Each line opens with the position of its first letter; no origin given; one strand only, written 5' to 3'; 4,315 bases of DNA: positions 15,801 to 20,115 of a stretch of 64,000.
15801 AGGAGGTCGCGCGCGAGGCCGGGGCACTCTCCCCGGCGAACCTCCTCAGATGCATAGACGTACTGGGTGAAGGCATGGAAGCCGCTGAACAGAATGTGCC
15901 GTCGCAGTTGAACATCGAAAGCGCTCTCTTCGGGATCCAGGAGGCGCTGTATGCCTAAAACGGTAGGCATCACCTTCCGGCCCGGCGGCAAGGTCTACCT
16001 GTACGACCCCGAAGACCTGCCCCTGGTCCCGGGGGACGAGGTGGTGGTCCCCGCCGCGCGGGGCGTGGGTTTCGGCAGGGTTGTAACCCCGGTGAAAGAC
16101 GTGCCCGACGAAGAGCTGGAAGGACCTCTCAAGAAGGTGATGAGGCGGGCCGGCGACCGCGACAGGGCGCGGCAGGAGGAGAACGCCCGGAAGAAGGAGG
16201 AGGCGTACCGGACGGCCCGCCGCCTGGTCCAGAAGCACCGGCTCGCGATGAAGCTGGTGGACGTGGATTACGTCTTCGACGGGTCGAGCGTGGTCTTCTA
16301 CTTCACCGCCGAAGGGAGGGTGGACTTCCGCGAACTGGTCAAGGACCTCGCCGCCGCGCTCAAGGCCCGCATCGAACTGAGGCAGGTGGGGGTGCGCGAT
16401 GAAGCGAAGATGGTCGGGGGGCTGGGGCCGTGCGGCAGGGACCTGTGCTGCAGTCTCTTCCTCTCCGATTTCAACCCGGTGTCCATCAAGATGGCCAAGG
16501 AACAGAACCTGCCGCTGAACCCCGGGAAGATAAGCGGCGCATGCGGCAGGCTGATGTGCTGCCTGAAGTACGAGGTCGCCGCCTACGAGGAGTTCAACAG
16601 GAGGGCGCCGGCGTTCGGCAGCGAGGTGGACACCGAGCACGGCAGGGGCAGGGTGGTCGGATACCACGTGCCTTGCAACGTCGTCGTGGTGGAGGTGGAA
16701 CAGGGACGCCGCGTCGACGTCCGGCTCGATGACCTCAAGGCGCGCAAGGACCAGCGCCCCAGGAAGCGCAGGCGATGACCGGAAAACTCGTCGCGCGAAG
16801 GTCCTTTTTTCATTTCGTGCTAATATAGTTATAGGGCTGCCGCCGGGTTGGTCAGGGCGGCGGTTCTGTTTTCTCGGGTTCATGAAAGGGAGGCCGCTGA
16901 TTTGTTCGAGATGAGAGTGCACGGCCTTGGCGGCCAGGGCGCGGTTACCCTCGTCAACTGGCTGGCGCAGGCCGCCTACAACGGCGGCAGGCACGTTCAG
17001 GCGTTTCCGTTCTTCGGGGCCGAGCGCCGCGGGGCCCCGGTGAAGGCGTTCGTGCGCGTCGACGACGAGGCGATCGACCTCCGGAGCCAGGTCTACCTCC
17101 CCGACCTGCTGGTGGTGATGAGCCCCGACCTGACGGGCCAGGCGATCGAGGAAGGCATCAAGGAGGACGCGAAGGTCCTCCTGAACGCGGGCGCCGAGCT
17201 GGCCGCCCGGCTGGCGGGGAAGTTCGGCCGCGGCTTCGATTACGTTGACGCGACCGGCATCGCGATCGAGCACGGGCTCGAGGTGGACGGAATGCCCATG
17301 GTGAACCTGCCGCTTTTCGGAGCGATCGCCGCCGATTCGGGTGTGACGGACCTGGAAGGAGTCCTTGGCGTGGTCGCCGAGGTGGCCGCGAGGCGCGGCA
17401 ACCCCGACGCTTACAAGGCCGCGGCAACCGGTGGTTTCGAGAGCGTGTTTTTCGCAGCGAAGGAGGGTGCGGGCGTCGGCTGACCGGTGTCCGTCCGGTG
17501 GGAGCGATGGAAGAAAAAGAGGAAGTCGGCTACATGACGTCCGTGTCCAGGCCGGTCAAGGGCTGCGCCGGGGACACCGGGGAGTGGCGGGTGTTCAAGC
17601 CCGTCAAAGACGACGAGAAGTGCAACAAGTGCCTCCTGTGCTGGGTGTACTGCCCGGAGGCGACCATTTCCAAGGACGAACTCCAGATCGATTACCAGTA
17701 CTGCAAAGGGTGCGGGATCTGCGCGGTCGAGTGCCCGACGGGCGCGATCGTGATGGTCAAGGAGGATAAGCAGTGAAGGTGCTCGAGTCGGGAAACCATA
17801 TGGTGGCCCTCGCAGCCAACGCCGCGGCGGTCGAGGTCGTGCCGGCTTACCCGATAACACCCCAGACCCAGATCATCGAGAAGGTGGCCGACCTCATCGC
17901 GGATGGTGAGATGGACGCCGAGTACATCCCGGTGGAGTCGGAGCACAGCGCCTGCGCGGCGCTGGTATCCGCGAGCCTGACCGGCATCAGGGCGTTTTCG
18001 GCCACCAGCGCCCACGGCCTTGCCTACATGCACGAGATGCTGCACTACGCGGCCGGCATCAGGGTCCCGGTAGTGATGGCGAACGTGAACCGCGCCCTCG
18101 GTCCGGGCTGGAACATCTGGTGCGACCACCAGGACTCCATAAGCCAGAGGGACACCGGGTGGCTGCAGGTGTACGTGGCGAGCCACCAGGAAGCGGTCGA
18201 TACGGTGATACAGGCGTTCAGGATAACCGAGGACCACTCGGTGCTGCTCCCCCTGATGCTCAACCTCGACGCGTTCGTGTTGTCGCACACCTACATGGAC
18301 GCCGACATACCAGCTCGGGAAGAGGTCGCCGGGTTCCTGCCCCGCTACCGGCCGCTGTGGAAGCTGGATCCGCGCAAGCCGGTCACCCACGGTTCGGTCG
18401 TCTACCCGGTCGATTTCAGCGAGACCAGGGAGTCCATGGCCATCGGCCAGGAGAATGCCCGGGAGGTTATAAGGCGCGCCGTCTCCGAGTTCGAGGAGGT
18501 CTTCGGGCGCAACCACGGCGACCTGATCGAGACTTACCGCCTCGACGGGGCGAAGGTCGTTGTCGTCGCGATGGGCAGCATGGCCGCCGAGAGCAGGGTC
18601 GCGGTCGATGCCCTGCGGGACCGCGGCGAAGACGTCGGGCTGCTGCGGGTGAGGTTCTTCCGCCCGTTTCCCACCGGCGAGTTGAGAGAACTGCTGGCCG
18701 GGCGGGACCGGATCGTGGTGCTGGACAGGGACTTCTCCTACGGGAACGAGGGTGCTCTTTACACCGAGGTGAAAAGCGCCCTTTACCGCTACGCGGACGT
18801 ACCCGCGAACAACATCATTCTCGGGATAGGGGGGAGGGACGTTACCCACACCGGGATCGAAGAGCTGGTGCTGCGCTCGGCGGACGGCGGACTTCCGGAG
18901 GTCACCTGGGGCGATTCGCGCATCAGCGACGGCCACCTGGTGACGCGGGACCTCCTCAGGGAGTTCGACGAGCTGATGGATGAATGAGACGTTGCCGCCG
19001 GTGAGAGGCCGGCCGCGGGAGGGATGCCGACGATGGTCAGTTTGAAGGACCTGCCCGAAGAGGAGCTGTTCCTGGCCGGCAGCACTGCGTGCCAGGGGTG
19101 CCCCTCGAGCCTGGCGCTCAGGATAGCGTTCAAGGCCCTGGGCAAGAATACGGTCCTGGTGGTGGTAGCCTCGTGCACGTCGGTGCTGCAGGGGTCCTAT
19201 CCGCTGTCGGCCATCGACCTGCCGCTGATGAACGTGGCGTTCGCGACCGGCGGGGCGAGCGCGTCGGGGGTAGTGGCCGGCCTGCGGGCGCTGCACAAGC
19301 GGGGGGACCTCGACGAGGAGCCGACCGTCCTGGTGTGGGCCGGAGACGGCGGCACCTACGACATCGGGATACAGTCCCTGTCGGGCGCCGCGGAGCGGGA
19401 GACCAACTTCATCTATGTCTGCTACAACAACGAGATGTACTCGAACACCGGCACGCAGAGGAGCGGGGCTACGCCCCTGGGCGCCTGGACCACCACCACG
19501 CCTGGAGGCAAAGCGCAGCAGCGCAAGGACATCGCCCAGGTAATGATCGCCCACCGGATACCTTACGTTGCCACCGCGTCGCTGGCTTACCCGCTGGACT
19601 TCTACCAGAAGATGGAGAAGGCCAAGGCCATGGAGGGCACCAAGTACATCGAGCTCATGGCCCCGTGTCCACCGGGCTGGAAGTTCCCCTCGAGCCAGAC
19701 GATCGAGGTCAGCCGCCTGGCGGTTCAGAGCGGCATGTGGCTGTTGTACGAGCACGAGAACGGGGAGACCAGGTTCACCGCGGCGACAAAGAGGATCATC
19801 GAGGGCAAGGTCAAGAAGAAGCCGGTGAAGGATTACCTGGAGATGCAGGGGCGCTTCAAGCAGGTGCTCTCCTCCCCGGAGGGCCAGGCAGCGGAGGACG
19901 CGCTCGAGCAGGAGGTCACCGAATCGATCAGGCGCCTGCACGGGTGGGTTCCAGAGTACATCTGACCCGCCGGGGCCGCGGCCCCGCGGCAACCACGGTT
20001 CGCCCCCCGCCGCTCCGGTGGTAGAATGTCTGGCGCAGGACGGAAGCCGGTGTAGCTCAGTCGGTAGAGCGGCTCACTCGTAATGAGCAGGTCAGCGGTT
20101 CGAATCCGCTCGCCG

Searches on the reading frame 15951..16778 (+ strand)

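Call 50: search_protein_families(library=pfam, proteins=[window:15951-16778:+], max_evalue=0.00001)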
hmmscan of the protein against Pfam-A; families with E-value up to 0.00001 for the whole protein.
window:15951-16778:+ (275 aa): 1 family
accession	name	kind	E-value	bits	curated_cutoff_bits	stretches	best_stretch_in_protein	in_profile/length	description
PF04468.17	PSP1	-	2.6e-32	111.4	27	1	61-146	1-86/86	PSP1 C-terminal conserved region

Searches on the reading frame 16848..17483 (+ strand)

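Call 50: search_protein_families(library=pfam, proteins=[window:16848-17483:+], max_evalue=0.00001)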
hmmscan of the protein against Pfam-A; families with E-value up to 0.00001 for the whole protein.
window:16848-17483:+ (211 aa): 1 family
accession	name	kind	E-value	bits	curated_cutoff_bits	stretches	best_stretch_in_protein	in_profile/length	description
PF01558.24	POR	-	3.1e-27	96.3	27.4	1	28-183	1-157/173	Pyruvate ferredoxin/flavodoxin oxidoreductase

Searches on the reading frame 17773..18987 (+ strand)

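Call 50: search_protein_families(library=pfam, proteins=[window:17773-18987:+], max_evalue=0.00001)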
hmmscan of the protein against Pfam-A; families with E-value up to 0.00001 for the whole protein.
window:17773-18987:+ (404 aa): 3 families
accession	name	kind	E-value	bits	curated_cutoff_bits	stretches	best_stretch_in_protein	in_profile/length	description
PF01855.24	POR_N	-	3.7e-65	220.3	27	1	14-235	2-228/231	Pyruvate flavodoxin/ferredoxin oxidoreductase, thiamine diP-bdg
PF17147.9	PFOR_II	-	6.3e-32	110.4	27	1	260-359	1-99/102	Pyruvate:ferredoxin oxidoreductase core domain II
PF02780.25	Transketolase_C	-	2.1e-07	31.3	25.9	1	258-348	8-99/124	Transketolase, C-terminal domain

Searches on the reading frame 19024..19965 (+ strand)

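Call 50: search_protein_families(library=pfam, proteins=[window:19024-19965:+], max_evalue=0.00001)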
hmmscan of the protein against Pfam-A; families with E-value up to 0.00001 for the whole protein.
window:19024-19965:+ (313 aa): 1 family
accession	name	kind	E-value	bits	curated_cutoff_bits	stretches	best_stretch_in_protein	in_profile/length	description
PF02775.26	TPP_enzyme_C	-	5.8e-17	62.3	21.9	1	70-210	27-150/151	Thiamine pyrophosphate enzyme, C-terminal TPP binding domain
